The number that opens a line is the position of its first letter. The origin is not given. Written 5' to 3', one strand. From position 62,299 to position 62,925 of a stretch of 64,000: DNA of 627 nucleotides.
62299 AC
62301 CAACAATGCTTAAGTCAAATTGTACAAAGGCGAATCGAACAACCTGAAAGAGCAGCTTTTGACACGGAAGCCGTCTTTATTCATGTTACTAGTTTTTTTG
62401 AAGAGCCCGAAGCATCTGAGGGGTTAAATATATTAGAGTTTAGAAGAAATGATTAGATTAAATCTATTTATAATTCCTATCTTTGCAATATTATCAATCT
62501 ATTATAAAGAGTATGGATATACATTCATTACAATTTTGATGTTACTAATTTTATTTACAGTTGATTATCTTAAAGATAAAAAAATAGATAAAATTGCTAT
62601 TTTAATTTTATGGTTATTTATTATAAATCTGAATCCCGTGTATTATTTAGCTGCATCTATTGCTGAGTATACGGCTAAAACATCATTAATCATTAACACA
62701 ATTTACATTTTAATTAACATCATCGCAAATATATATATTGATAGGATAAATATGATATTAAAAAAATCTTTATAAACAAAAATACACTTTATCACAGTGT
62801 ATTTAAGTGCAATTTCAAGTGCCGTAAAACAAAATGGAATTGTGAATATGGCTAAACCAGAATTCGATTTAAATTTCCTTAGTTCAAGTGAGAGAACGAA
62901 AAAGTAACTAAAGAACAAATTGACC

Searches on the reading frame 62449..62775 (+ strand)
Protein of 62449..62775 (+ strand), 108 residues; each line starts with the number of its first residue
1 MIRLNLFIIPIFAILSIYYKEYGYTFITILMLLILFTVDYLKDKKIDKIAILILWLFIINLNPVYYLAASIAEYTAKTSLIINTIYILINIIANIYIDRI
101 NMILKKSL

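Call 57: find_encoding_contigs(protein=window:62449-62775:+, flank=10000, max_places=4)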
Protein window:62449-62775:+ (108 aa): 2 contigs read that carry it; 2 places shown.
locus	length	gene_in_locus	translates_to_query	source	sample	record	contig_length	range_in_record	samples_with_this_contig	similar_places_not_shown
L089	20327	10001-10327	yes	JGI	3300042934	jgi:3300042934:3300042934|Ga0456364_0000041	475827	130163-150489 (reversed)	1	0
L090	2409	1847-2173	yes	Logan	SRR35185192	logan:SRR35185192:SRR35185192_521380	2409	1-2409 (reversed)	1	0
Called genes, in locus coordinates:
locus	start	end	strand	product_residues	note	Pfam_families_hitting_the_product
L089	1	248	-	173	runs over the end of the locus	PF13420:Acetyltransf_4 (weak), PF00583:Acetyltransf_1, PF13673:Acetyltransf_10, PF13508:Acetyltransf_7, PF08445:FR47 (weak)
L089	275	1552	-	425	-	PF07690:MFS_1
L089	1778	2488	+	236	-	-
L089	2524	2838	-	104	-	PF00893:Multi_Drug_Res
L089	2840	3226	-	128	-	PF00892:EamA (faint), PF00893:Multi_Drug_Res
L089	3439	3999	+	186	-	PF13302:Acetyltransf_3, PF13420:Acetyltransf_4, PF00583:Acetyltransf_1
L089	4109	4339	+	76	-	-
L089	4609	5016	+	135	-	-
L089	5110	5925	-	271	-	-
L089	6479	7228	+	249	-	PF26353:YhfM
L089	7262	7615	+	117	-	PF19524:DUF6054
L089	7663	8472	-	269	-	-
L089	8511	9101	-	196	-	PF08551:DUF1751 (weak), PF01694:Rhomboid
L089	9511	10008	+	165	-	PF13671:AAA_33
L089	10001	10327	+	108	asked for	-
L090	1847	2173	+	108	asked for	-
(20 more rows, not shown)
